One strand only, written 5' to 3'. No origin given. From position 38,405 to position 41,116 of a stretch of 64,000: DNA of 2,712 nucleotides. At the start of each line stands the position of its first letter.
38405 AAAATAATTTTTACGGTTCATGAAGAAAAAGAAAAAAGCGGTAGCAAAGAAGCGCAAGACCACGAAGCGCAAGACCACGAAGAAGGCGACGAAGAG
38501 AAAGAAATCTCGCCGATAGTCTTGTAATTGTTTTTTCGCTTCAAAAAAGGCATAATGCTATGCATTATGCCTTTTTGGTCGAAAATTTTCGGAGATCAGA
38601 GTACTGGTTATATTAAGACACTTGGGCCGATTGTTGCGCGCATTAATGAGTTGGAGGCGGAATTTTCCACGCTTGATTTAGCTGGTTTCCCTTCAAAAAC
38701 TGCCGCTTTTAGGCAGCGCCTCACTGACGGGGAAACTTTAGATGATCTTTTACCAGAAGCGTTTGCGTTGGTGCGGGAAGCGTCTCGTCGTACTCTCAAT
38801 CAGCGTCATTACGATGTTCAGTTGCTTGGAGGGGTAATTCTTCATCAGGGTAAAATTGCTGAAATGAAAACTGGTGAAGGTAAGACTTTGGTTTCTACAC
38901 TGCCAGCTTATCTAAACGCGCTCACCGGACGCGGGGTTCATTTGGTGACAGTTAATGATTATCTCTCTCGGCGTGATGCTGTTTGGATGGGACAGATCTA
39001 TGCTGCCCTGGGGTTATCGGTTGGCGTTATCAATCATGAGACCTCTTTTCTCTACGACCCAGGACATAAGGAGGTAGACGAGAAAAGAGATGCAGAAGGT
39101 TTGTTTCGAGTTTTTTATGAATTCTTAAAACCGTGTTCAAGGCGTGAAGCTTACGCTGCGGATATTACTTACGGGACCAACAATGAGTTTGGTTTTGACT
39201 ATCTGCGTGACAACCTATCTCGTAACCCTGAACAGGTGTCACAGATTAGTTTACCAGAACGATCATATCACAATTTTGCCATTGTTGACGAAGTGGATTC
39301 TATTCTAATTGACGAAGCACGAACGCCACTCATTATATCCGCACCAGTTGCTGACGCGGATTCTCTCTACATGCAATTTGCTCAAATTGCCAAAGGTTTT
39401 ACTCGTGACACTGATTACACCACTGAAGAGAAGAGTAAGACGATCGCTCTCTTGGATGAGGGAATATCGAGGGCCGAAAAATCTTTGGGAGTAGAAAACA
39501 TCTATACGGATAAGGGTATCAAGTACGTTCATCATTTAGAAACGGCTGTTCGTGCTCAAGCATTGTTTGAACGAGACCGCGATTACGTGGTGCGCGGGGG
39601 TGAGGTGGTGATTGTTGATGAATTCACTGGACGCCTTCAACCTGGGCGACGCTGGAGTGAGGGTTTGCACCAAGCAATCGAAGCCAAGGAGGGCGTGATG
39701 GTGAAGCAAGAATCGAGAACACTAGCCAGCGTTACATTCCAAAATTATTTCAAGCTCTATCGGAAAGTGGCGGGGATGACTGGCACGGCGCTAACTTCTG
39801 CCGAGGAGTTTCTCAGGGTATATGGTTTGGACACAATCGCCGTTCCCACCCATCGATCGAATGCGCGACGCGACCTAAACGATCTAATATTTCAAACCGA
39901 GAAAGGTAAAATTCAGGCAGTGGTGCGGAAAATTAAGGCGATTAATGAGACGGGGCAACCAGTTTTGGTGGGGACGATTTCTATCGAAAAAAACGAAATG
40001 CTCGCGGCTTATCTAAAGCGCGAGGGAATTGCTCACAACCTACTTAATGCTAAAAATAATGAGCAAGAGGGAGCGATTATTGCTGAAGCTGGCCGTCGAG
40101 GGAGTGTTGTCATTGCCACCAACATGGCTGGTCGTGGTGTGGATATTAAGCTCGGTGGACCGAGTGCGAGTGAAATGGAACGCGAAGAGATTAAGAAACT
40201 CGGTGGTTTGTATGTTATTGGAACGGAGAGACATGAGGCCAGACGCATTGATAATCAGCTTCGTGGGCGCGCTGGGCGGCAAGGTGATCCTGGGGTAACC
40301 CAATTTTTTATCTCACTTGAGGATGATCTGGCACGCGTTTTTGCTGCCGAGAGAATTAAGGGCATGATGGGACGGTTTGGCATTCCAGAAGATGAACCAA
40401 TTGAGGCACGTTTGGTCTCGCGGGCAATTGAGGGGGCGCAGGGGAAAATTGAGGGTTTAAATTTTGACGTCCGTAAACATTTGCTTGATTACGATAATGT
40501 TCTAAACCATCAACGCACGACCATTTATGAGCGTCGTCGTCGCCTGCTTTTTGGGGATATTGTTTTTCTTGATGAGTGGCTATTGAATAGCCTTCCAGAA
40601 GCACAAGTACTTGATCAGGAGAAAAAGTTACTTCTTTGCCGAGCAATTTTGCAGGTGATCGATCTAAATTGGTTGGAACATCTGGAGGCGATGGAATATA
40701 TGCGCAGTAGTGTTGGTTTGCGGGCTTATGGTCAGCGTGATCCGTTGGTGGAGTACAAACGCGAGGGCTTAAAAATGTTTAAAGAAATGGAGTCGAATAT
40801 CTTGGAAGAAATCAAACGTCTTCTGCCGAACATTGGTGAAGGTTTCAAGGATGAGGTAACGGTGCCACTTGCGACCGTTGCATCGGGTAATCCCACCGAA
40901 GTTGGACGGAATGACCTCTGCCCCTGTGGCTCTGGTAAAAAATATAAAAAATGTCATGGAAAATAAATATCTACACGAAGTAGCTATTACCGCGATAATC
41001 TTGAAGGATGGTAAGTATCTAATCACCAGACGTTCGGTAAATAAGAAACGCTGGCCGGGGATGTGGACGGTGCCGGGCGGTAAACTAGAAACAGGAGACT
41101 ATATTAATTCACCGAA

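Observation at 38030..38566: A 0.5 kb structured non-coding region upstream of secA with a perfect 16-bp inverted repeat and a lysine-rich 31-aa micro-ORF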

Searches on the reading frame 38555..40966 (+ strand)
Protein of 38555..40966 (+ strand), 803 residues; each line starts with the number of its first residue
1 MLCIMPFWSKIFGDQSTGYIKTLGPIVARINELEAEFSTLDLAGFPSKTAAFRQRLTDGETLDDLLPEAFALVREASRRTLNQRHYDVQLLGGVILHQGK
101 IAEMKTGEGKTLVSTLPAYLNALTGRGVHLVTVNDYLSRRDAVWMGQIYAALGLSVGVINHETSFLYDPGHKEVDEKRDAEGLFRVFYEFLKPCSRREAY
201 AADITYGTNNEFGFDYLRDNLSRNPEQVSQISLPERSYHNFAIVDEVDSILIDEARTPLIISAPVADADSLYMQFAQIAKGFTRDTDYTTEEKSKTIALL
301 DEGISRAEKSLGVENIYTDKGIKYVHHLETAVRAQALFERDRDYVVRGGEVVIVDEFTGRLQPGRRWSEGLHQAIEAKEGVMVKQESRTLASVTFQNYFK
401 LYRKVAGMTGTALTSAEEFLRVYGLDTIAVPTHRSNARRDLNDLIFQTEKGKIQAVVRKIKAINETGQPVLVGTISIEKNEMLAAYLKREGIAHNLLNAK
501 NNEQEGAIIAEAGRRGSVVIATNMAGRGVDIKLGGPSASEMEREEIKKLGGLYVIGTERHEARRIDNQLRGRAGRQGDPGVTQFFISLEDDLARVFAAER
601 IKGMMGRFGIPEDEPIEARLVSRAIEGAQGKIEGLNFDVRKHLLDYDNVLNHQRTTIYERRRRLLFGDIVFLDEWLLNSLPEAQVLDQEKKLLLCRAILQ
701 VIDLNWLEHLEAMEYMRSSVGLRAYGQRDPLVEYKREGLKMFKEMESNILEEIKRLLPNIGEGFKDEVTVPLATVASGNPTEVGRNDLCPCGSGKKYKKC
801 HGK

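Call 10: find_related_loci(query=window:38567-40963:+, collection=genome_contigs, flank=5000)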
Query window:38567-40963:+ (799 aa) in genome_contigs; peptide patterns used: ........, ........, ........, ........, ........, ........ (x = any residue, [..] = any of these).
600 stretches matched a pattern (row limit reached: there are more); 599 encode a relative of the query (tblastn E <= 1e-3); the best 80 are kept; 80 distinct loci.
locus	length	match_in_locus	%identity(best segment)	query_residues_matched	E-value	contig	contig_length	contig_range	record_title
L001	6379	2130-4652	60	3-790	0e+0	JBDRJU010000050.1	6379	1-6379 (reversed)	MAG: bacterium isolate MEGAHIT-group-1.670 k141_6551436, whole genome shotgun sequence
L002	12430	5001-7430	61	1-789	0e+0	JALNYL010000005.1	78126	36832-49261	MAG: Candidatus Paceibacterota bacterium isolate SO_2017_GW1 bin 158 NODE_1939_length_78126_cov_1.658906_OW334_2017, who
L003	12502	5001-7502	61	1-796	0e+0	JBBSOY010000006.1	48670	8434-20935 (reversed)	MAG: Candidatus Paceibacteria bacterium isolate LS6_sbin.42 LS6_sbin.42_K_1190911_L_48670_cov_10.0000, whole genome shot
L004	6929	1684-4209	58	1-798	0e+0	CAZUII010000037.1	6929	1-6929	MAG TPA_asm: uncultured Candidatus Saccharibacteria bacterium isolate SRP342105_co1_365 genome assembly, contig: NODE_15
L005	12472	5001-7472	60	1-796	0e+0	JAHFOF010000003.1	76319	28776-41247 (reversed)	MAG: bacterium isolate nzgw498 NODE_413_length_76320_cov_3.899867, whole genome shotgun sequence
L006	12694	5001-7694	56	1-796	0e+0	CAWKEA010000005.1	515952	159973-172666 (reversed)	MAG: uncultured bacterium isolate MFD01223.bin.1.27 genome assembly, contig: contig_17561, whole genome shotgun sequence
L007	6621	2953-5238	60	1-756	0e+0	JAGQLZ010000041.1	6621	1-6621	MAG: Candidatus Kaiserbacteria bacterium isolate HKST-UBA29 2010_505432, whole genome shotgun sequence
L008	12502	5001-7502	56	1-796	0e+0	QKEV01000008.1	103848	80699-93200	MAG: bacterium isolate SZUA-485 scaffold_347, whole genome shotgun sequence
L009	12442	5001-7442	54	3-796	0e+0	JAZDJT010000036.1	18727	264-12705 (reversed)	MAG: Patescibacteria group bacterium isolate MEGAHIT-group-0.50 k141_17933258, whole genome shotgun sequence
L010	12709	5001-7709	60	1-799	0e+0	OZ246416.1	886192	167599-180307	MAG: uncultured Gammaproteobacteria bacterium isolate binchicken_co266_193 genome assembly, chromosome: 1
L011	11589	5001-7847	58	1-798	0e+0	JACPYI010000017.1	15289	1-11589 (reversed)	MAG: Candidatus Sungiibacteriota bacterium isolate NC_groundwater_859_Pr1_B-0.1um_51_34 Montesol18_Bp1_scaffold_584750,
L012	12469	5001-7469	48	3-799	0e+0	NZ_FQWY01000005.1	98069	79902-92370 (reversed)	Thermosyntropha lipolytica DSM 11003, whole genome shotgun sequence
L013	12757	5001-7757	57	1-799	0e+0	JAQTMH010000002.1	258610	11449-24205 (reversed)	MAG: Patescibacteria group bacterium isolate STA_36 NODE_85_length_258610_cov_5.218262_Sandtown_A, whole genome shotgun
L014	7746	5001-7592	49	6-798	0e+0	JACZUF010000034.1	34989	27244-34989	MAG: Chloroflexota bacterium isolate B15T1B11 B15T1B11_NODE177, whole genome shotgun sequence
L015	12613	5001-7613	48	6-799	0e+0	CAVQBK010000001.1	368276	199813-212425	MAG: uncultured bacterium isolate MFD02923.bin.1.27 genome assembly, contig: contig_11471, whole genome shotgun sequence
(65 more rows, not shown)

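Call 20: find_related_loci(query=window:38567-40963:+, collection=metagenome_contigs, flank=4000)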
Query window:38567-40963:+ (799 aa) in metagenome_contigs; peptide patterns used: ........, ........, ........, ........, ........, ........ (x = any residue, [..] = any of these).
600 stretches matched a pattern (row limit reached: there are more); 600 encode a relative of the query (tblastn E <= 1e-3); the best 80 are kept; 80 distinct loci.
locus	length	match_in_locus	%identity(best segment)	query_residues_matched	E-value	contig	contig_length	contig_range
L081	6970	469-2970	61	1-796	0e+0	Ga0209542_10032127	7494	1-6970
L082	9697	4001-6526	61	1-796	0e+0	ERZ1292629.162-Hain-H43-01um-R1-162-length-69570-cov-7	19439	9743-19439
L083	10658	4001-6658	57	7-796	0e+0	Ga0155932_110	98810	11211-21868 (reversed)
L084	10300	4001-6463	58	1-796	0e+0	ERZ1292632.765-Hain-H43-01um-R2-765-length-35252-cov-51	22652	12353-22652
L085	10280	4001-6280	61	1-754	0e+0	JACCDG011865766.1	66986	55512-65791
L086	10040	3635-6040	59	1-799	0e+0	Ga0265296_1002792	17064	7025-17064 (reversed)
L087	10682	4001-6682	51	1-796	0e+0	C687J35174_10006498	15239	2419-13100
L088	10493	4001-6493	60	1-799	0e+0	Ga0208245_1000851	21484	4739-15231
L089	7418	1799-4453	55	2-799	0e+0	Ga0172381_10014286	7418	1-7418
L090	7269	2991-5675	50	3-798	0e+0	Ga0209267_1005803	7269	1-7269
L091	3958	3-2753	60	1-799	0e+0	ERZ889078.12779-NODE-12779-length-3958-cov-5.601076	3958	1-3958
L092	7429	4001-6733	59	1-799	0e+0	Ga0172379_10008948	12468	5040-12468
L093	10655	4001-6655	48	4-799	0e+0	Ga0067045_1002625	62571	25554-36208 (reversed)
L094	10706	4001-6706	59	6-789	0e+0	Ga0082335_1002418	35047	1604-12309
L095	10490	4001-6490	49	6-798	0e+0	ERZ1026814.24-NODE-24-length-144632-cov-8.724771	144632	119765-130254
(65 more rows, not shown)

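Call 51: find_encoding_contigs(protein=window:38567-40966:+, flank=3000, max_places=3)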
Protein window:38567-40966:+ (799 aa): no gene with exactly this product is on record in the collection.

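Call 52: find_encoding_contigs(protein=window:38555-40966:+, flank=3000, max_places=3)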
Protein window:38555-40966:+ (803 aa): no gene with exactly this product is on record in the collection.

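Call 71: find_homologous_proteins(query=window:38567-40963:+, max_evalue=1e-100)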
Query window:38567-40963:+ (799 aa): 8000 proteins with E <= 1e-100 among 8000 candidates; the best 120 are listed.
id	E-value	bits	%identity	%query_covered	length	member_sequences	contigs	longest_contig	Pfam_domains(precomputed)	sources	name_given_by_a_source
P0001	0.0e+0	1796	100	100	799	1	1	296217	PF07517.21,PF07516.19,PF21090.4,PF02810.22,PF01043.27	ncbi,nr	ncbi:preprotein translocase subunit SecA [Candidatus Nomurabacteria bacterium]|nr:preprotein translo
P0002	0.0e+0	1379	76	100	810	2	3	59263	PF07517.21,PF07516.19,PF21090.4,PF02810.22,PF01043.27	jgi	jgi:preprotein translocase subunit SecA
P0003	0.0e+0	1355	75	100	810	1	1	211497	PF07517.21,PF07516.19,PF21090.4,PF02810.22,PF01043.27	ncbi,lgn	-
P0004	0.0e+0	1341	75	100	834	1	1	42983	PF07517.21,PF07516.19,PF21090.4,PF02810.22,PF01043.27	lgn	-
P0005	0.0e+0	1333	75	100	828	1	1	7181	PF07517.21,PF07516.19,PF21090.4,PF02810.22,PF01043.27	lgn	-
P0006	0.0e+0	1332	75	100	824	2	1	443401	PF07517.21,PF07516.19,PF21090.4,PF02810.22,PF01043.27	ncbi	ncbi:MAG: preprotein translocase subunit SecA [Patescibacteria group bacterium]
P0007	0.0e+0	1253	70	99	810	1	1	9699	PF07517.21,PF07516.19,PF21090.4,PF02810.22,PF01043.27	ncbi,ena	-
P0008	0.0e+0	1248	69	100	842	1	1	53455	PF07517.21,PF07516.19,PF21090.4,PF02810.22,PF01043.27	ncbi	-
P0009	0.0e+0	1245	68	100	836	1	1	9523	PF07517.21,PF07516.19,PF21090.4,PF02810.22,PF01043.27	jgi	jgi:preprotein translocase subunit SecA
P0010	0.0e+0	1236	68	100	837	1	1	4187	PF07517.21,PF07516.19,PF21090.4,PF02810.22,PF01043.27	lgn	-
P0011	0.0e+0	1234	69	100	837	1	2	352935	PF07517.21,PF07516.19,PF21090.4,PF02810.22,PF01043.27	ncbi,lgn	-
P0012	0.0e+0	1233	68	99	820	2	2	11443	PF07517.21,PF07516.19,PF21090.4,PF02810.22,PF01043.27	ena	-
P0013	0.0e+0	1229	68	100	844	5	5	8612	PF07517.21,PF07516.19,PF21090.4,PF02810.22,PF01043.27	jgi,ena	-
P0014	0.0e+0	1228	67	100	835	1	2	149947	PF07517.21,PF07516.19,PF21090.4,PF02810.22,PF01043.27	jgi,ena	jgi:preprotein translocase subunit SecA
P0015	0.0e+0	1226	67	100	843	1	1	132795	PF07517.21,PF07516.19,PF21090.4,PF02810.22,PF01043.27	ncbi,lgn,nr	ncbi:MAG: preprotein translocase subunit SecA [Patescibacteria group bacterium]|nr:preprotein transl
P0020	0.0e+0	1216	68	100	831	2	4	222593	PF07517.21,PF07516.19,PF21090.4,PF02810.22,PF01043.27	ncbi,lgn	-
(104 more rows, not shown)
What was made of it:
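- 38567..40966 (+): secA (799 aa), probably expressed from a leaderless or near-leaderless mRNA. 100% identical to a 799-aa NCBI SecA of Candidatus Nomurabacteria (call 71).
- Checked: The secA start at ATG 38567 agrees with the 799-aa NCBI protein P0001, which is 100% identical (call 71).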

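Call 72: find_encoding_contigs(protein=P0002, flank=4000, max_places=2)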
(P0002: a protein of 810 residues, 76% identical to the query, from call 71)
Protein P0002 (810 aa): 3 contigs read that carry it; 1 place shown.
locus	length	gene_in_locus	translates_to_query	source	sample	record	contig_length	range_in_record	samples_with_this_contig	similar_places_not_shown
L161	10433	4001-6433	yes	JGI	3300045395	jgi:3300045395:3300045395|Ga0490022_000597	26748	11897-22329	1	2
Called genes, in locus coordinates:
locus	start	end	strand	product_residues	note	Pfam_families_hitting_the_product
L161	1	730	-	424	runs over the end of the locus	PF01943:Polysacc_synt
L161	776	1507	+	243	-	PF13489:Methyltransf_23, PF13847:Methyltransf_31 (weak), PF08241:Methyltransf_11, PF08242:Methyltransf_12, PF13649:Methyltransf_25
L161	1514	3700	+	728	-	PF04932:Wzy_C, PF14561:TPR_20 (faint), PF23914:TPR_CcmH_CycH (faint), PF07719:TPR_2 (faint), PF14559:TPR_19 (faint)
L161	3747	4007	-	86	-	-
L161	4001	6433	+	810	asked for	PF07517:SecA_DEAD, PF01043:SecA_PP_bind, PF21090:P-loop_SecA, PF07516:SecA_SW, PF02810:SEC-C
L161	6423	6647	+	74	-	PF07866:DUF1653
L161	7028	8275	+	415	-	-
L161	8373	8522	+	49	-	-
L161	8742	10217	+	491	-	-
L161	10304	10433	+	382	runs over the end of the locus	PF00801:PKD, PF18911:PKD_4, PF22352:K319L-like_PKD (faint), PF00041:fn3 (weak), PF16656:Pur_ac_phosph_N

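Call 73: find_encoding_contigs(protein=P0003, flank=4000, max_places=1)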
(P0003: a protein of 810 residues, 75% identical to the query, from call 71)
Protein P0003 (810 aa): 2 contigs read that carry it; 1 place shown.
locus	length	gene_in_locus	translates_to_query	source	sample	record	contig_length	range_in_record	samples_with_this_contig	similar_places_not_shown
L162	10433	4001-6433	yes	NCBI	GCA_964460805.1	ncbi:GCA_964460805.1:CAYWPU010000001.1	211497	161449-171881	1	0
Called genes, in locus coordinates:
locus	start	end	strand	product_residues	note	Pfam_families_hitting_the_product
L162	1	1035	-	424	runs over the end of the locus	PF01943:Polysacc_synt, PF13440:Polysacc_synt_3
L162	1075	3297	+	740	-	PF04932:Wzy_C, PF07719:TPR_2 (faint), PF13181:TPR_8 (faint), PF13424:TPR_12 (faint), PF13428:TPR_14 (faint), PF14559:TPR_19 (faint)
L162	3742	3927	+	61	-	-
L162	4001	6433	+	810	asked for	PF07517:SecA_DEAD, PF01043:SecA_PP_bind, PF21090:P-loop_SecA, PF07516:SecA_SW, PF02810:SEC-C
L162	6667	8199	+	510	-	-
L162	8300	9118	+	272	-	-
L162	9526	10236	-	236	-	-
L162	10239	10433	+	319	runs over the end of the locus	PF01565:FAD_binding_4, PF02873:MurB_C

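Call 74: find_encoding_contigs(protein=P0004, flank=4000, max_places=1)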
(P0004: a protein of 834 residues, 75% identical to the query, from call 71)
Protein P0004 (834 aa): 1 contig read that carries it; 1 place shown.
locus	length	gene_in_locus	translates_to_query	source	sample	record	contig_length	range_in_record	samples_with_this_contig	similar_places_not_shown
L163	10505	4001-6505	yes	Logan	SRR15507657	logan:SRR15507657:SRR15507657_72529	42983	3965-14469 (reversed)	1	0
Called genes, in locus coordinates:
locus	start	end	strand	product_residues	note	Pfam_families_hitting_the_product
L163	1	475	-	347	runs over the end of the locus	PF01370:Epimerase, PF04321:RmlD_sub_bind (weak), PF16363:GDP_Man_Dehyd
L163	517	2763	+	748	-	PF04932:Wzy_C, PF13428:TPR_14 (faint), PF13432:TPR_16 (faint), PF13181:TPR_8 (faint), PF23914:TPR_CcmH_CycH (faint), PF14559:TPR_19 (faint), PF14561:TPR_20 (faint), PF07719:TPR_2 (faint), +1 more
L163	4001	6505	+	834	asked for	PF07517:SecA_DEAD, PF01043:SecA_PP_bind, PF21090:P-loop_SecA, PF07516:SecA_SW, PF02810:SEC-C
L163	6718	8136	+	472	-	-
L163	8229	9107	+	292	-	-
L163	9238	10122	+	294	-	PF00801:PKD, PF18911:PKD_4, PF00041:fn3, PF16656:Pur_ac_phosph_N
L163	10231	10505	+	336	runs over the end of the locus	PF01565:FAD_binding_4, PF02873:MurB_C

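Call 75: find_encoding_contigs(protein=P0006, flank=4000, max_places=1)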
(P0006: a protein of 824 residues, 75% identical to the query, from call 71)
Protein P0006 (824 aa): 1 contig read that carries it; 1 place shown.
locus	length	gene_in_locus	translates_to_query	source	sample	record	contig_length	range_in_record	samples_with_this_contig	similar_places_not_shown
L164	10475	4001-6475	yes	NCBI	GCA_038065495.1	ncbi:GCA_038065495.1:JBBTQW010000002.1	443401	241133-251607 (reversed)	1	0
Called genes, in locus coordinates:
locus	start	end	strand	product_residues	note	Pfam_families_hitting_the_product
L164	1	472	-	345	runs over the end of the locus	PF01370:Epimerase, PF04321:RmlD_sub_bind (weak), PF16363:GDP_Man_Dehyd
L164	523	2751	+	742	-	PF04932:Wzy_C, PF13428:TPR_14 (faint), PF07719:TPR_2 (faint), PF13181:TPR_8 (faint), PF14559:TPR_19 (faint), PF23914:TPR_CcmH_CycH (faint), PF14561:TPR_20 (faint), PF13414:TPR_11 (faint), +2 more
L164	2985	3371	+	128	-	-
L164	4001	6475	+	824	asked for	PF07517:SecA_DEAD, PF01043:SecA_PP_bind, PF21090:P-loop_SecA, PF07516:SecA_SW, PF02810:SEC-C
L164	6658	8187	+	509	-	-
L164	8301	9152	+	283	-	-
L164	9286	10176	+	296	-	PF00801:PKD, PF18911:PKD_4, PF00041:fn3, PF16656:Pur_ac_phosph_N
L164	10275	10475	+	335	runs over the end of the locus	PF01565:FAD_binding_4, PF02873:MurB_C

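Call 82: find_encoding_contigs(protein=P0008, flank=3500, max_places=1)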
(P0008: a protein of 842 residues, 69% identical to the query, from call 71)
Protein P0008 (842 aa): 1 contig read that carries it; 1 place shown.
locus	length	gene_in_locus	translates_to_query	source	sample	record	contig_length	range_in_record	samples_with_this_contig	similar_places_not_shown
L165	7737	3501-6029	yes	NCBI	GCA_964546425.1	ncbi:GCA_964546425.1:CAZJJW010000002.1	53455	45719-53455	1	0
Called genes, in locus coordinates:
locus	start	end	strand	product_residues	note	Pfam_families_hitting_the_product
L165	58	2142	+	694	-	PF04932:Wzy_C, PF13432:TPR_16 (faint), PF00515:TPR_1 (faint), PF07719:TPR_2 (faint), PF13181:TPR_8 (faint), PF13424:TPR_12 (faint), PF13428:TPR_14 (faint), PF13431:TPR_17 (faint), +5 more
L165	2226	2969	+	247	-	PF10342:Kre9_KNH (faint)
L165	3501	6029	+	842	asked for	PF07517:SecA_DEAD, PF01043:SecA_PP_bind, PF21090:P-loop_SecA, PF07516:SecA_SW, PF02810:SEC-C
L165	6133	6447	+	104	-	-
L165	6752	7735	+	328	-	?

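Call 83: find_encoding_contigs(protein=P0011, flank=3500, max_places=1)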
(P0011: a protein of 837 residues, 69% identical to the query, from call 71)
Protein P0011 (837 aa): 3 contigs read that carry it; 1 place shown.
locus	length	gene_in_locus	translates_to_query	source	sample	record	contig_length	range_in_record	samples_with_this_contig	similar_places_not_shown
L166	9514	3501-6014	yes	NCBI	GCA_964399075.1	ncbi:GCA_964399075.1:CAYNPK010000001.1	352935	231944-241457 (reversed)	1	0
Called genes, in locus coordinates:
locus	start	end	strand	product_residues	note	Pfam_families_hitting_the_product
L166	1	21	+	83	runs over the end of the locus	-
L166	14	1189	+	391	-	PF13200:DUF4015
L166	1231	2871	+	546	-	PF02534:T4SS-DNA_transf, PF10412:TrwB_AAD_bind (weak), PF12696:TraG-D_C (faint)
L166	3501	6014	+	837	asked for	PF07517:SecA_DEAD, PF01043:SecA_PP_bind, PF21090:P-loop_SecA, PF07516:SecA_SW, PF02810:SEC-C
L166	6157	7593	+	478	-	-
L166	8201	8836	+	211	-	PF00801:PKD (faint), PF18911:PKD_4 (faint)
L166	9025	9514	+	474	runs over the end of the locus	PF00801:PKD, PF06832:BiPBP_C (faint), PF07679:I-set (faint), PF13927:Ig_3 (faint), PF18911:PKD_4, PF00801:PKD, PF18911:PKD_4, PF16656:Pur_ac_phosph_N, +1 more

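Call 84: find_encoding_contigs(protein=P0015, flank=3500, max_places=1)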
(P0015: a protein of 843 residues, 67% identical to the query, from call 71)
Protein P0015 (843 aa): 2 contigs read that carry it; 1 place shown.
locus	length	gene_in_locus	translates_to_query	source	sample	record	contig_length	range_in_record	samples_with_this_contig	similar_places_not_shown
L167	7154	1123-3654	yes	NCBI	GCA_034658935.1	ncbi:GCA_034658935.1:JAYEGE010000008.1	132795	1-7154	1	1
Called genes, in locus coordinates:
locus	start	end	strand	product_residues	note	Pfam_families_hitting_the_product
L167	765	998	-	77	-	-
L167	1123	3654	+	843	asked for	PF07517:SecA_DEAD, PF01043:SecA_PP_bind, PF21090:P-loop_SecA, PF07516:SecA_SW, PF02810:SEC-C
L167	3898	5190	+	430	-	-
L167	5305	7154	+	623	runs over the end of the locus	PF06832:BiPBP_C (faint), PF18998:Flg_new_2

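Call 85: find_encoding_contigs(protein=P0020, flank=3500, max_places=1)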
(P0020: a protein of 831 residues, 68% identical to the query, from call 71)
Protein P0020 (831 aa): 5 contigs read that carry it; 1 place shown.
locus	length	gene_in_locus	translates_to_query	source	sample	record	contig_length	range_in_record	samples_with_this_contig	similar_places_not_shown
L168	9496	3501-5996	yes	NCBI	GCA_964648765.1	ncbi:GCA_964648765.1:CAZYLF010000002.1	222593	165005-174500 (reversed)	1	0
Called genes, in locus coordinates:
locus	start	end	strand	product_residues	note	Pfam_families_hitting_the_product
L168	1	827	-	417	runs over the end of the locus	PF01943:Polysacc_synt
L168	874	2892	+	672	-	PF04932:Wzy_C, PF23914:TPR_CcmH_CycH (faint), PF00515:TPR_1 (faint), PF07719:TPR_2 (faint), PF13181:TPR_8 (faint), PF12895:ANAPC3 (weak), PF13414:TPR_11 (weak), PF14559:TPR_19 (weak), +4 more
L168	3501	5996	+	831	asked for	PF07517:SecA_DEAD, PF01043:SecA_PP_bind, PF21090:P-loop_SecA, PF07516:SecA_SW, PF02810:SEC-C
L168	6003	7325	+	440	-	PF25917:BSH_RND (weak), PF25973:BSH_CzcB (weak), PF25881:HH_YBHG (weak), PF25954:Beta-barrel_RND_2, PF25990:Beta-barrel_YknX (weak)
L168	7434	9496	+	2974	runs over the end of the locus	PF05694:SBP56 (faint), PF08309:LVIVD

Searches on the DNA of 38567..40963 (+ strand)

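Call 31: search_rna_families(sources=[L088, L002, L006, L001, L005, L082, L084, L003], threshold=gathering)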
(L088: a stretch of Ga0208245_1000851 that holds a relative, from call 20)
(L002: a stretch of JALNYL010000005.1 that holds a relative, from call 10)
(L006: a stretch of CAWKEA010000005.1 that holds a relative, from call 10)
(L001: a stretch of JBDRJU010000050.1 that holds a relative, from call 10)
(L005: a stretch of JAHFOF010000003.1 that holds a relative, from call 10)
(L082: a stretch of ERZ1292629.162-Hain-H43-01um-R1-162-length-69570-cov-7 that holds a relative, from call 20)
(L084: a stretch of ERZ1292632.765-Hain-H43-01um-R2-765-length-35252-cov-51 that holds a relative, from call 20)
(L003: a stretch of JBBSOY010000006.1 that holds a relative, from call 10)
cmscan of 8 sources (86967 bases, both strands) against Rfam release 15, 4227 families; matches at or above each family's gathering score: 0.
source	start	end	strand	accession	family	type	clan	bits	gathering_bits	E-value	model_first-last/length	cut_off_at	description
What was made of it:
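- On Any Rfam 15 family (including raiA motif, SRP RNA, 6S, tmRNA, riboswitches): Eight related loci give nothing (call 31).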
